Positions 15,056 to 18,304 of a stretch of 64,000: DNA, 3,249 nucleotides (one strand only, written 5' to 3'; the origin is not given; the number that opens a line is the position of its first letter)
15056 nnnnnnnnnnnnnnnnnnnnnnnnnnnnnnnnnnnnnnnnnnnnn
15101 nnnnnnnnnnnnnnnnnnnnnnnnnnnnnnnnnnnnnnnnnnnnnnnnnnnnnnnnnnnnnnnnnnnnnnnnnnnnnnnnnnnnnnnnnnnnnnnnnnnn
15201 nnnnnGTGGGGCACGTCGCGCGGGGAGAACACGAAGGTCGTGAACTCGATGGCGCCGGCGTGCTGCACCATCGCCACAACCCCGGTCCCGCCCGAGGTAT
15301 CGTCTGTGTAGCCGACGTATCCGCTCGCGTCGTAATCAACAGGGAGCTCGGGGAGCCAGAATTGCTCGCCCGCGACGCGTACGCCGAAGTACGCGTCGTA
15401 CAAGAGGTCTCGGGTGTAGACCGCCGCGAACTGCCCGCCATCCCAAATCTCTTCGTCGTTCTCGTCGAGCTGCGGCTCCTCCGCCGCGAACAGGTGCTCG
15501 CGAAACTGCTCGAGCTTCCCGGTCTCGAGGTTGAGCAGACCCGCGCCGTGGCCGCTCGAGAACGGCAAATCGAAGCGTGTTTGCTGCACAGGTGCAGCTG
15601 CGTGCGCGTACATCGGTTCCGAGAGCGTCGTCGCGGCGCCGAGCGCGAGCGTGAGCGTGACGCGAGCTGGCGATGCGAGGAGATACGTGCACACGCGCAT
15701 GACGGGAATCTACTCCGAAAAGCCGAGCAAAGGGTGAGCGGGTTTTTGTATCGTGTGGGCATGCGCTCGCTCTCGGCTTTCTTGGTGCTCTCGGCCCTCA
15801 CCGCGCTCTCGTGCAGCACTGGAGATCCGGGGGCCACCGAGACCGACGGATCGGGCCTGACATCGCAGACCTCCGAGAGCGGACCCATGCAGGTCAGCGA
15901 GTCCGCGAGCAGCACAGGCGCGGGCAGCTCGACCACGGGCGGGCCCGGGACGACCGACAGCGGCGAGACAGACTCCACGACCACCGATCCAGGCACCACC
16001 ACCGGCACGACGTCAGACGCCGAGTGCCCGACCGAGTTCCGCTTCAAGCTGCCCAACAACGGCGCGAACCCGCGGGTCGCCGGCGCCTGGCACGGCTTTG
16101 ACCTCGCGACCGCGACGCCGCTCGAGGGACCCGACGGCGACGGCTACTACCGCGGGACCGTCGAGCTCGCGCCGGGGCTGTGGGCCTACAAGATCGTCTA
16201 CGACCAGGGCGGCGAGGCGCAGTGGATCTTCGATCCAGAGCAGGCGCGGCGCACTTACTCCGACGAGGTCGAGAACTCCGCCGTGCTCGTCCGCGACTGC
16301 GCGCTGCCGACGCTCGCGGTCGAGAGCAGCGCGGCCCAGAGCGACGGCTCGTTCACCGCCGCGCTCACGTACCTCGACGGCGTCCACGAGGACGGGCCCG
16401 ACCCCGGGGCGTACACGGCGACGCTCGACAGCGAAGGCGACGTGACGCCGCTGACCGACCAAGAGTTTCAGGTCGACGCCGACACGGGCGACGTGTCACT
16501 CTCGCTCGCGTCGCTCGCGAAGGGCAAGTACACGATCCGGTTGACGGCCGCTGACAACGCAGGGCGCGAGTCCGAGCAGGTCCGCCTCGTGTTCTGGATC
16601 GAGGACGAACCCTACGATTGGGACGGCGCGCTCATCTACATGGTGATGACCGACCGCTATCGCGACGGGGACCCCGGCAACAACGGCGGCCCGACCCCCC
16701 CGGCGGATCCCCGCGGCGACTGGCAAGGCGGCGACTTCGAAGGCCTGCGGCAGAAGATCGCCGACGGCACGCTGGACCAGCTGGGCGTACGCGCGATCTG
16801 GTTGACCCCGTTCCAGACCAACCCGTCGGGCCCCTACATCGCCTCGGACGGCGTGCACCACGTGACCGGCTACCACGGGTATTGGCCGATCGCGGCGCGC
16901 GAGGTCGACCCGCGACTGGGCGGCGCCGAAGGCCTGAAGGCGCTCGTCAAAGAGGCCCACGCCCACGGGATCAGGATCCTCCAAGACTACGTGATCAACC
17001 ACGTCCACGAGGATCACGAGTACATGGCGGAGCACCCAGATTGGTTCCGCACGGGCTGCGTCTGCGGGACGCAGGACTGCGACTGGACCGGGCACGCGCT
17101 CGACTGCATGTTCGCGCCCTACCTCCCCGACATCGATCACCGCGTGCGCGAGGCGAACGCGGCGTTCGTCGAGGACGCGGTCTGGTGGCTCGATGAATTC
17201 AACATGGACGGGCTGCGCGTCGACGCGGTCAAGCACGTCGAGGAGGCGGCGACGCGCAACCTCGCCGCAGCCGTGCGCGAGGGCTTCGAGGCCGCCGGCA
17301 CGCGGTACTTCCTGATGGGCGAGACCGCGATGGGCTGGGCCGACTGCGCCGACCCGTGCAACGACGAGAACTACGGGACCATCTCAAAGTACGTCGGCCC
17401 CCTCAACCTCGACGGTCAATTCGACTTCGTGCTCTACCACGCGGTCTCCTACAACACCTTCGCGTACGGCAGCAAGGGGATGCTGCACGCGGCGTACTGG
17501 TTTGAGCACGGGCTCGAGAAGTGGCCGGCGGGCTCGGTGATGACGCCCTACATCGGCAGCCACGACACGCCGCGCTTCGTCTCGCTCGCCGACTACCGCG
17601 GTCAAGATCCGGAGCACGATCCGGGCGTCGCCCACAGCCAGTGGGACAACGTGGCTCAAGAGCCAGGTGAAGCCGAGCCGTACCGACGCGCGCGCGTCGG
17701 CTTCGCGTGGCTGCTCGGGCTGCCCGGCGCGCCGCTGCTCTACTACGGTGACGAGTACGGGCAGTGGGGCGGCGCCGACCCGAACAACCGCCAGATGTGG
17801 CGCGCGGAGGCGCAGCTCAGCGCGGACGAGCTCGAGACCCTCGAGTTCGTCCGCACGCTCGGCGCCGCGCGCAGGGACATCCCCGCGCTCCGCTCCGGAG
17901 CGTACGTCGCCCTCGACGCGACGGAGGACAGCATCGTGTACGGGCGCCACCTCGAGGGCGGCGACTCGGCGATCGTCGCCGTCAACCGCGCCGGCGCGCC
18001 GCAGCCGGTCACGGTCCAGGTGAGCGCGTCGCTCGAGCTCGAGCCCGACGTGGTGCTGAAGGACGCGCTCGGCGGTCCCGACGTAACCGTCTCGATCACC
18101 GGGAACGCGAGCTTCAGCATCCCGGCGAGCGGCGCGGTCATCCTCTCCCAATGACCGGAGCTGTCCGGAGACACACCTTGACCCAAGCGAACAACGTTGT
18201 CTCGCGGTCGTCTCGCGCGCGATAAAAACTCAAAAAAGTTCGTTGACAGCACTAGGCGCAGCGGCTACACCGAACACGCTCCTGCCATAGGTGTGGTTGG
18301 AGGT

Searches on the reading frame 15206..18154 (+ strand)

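Call 47: search_protein_families(library=pfam, proteins=[window:15206-18154:+], max_evalue=0.0001)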
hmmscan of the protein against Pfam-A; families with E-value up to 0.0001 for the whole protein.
window:15206-18154:+ (982 aa): 1 family
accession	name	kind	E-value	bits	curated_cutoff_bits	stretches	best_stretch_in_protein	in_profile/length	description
PF00128.31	Alpha-amylase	-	1e-32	114.4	22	1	480-864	2-372/446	Alpha amylase, catalytic domain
